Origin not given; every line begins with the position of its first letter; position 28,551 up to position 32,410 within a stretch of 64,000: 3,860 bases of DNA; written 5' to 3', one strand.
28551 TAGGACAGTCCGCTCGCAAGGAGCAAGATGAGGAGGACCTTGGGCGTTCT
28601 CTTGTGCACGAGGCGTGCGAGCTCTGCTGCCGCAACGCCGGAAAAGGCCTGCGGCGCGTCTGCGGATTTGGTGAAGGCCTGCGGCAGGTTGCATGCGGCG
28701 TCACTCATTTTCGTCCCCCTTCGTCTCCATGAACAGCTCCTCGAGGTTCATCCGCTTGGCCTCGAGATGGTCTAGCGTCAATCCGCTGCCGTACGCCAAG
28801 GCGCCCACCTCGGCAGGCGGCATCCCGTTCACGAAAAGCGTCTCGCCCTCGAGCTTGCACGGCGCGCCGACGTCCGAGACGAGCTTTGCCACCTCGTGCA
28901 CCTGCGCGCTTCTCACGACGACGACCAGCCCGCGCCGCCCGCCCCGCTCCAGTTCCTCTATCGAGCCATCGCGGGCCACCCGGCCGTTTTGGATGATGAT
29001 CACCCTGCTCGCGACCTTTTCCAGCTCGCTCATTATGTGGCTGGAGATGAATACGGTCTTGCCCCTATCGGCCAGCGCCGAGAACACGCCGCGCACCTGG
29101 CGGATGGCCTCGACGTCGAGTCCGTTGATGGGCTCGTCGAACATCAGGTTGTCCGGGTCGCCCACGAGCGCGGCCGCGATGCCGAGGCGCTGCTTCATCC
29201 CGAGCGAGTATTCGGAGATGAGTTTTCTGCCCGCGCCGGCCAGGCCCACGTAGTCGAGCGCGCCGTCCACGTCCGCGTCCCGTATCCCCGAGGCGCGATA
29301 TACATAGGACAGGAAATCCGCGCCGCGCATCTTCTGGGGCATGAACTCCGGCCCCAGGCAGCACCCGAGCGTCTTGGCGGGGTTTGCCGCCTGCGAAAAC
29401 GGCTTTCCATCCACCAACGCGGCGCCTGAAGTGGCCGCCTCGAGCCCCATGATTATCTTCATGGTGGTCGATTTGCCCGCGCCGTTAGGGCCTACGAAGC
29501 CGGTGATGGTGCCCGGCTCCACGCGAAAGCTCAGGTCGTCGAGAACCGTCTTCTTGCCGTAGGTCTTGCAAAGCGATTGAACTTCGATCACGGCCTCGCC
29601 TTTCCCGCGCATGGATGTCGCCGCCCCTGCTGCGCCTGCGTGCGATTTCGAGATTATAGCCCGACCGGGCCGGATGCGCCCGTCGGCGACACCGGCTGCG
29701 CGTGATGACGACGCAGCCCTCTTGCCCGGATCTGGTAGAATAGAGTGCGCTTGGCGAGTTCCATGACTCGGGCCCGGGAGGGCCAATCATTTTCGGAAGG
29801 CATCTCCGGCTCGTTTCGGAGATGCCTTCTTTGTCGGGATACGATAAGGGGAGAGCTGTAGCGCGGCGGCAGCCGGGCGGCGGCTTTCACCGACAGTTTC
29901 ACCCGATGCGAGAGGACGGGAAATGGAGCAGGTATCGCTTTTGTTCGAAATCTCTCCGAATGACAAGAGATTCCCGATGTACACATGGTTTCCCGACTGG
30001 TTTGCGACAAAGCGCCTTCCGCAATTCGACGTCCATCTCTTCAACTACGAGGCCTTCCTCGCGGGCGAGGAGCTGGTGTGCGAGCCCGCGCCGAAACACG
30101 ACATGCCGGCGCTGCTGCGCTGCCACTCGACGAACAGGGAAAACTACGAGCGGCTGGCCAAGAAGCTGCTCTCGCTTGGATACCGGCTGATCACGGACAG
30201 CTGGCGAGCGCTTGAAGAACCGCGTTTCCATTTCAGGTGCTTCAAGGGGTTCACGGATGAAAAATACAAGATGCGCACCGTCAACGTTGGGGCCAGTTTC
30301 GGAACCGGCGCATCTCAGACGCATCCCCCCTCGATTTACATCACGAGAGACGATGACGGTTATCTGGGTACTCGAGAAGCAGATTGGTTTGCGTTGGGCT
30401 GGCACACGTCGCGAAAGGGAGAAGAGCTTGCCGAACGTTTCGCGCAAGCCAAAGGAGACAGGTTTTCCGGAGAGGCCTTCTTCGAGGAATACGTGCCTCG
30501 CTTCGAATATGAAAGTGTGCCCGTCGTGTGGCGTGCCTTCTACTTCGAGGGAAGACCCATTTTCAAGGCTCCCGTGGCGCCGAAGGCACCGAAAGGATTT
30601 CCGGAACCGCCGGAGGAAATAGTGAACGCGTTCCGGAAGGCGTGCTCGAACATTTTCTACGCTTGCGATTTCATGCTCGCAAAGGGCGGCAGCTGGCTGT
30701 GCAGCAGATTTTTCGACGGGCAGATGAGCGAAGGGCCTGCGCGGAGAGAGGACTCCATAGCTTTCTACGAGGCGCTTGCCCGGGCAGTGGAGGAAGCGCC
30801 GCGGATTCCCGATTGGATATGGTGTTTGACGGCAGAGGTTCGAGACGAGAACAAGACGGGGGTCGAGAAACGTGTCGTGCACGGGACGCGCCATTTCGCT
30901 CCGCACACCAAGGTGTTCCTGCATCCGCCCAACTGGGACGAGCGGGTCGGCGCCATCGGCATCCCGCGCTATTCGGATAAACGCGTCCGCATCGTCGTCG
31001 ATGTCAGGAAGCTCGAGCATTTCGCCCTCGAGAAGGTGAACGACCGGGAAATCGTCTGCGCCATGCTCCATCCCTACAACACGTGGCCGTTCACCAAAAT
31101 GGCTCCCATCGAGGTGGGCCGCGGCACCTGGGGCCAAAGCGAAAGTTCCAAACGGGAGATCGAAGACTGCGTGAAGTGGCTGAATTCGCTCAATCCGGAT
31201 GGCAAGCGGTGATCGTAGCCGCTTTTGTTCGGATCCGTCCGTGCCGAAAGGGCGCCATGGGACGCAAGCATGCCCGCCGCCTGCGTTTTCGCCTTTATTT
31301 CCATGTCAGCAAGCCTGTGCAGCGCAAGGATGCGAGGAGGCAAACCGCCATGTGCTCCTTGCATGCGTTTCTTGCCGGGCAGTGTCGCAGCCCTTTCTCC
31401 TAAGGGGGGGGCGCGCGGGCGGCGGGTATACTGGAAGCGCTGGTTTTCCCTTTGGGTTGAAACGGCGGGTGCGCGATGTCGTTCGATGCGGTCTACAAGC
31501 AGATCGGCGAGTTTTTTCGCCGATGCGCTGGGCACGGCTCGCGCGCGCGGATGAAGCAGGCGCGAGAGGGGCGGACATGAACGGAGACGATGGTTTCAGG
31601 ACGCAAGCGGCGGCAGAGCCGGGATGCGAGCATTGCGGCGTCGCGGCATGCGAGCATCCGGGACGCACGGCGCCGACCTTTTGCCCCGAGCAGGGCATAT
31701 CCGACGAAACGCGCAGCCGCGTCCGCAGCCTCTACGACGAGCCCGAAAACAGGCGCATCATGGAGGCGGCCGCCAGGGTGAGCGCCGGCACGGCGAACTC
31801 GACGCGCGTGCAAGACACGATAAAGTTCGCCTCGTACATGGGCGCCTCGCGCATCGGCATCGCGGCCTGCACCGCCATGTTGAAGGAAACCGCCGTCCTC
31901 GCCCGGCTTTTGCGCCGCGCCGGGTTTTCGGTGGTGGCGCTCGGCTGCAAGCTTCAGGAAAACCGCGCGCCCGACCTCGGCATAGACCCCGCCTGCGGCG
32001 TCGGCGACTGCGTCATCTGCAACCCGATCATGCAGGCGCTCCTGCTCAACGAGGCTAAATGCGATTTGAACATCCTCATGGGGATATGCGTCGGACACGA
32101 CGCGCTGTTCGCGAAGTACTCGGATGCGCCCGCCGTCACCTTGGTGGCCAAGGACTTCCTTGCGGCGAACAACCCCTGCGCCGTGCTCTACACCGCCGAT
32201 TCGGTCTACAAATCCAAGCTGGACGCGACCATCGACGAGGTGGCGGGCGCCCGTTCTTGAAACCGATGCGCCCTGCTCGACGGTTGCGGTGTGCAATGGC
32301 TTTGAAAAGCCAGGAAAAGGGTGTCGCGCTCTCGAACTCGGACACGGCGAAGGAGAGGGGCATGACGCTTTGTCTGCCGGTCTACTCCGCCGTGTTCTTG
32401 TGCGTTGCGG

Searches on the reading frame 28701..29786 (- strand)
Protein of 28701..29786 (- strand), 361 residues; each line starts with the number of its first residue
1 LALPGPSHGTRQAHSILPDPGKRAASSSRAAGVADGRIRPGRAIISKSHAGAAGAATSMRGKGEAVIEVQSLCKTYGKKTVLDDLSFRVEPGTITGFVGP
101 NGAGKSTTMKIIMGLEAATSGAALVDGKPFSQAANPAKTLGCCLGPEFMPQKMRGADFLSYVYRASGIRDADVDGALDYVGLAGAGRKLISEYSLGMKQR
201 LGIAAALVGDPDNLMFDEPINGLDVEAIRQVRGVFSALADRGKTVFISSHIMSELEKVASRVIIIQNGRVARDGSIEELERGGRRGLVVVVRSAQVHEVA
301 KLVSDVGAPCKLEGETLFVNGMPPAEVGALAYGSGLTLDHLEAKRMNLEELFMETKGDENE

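Call 22: search_protein_families(library=pfam, proteins=[window:28701-29786:-], max_evalue=0.00001)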
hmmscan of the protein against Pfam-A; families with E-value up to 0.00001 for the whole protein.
window:28701-29786:- (361 aa): 2 families
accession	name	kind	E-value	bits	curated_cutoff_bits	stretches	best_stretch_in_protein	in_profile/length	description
PF00005.33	ABC_tran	-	1.6e-24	87.5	25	1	82-221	1-137/137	ABC transporter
PF13304.12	AAA_21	-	3.2e-13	50.8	27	1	190-253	235-301/304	AAA domain, putative AbiEii toxin, Type IV TA system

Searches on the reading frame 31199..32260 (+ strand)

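Call 34: search_protein_families(library=pfam, proteins=[window:31199-32260:+], max_evalue=0.0001)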
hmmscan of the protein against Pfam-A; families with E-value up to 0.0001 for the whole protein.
window:31199-32260:+ (353 aa): 1 family
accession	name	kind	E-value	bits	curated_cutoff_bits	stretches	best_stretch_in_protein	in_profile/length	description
PF08901.16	DUF1847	-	9.4e-45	152.4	25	1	165-315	4-157/157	Protein of unknown function (DUF1847)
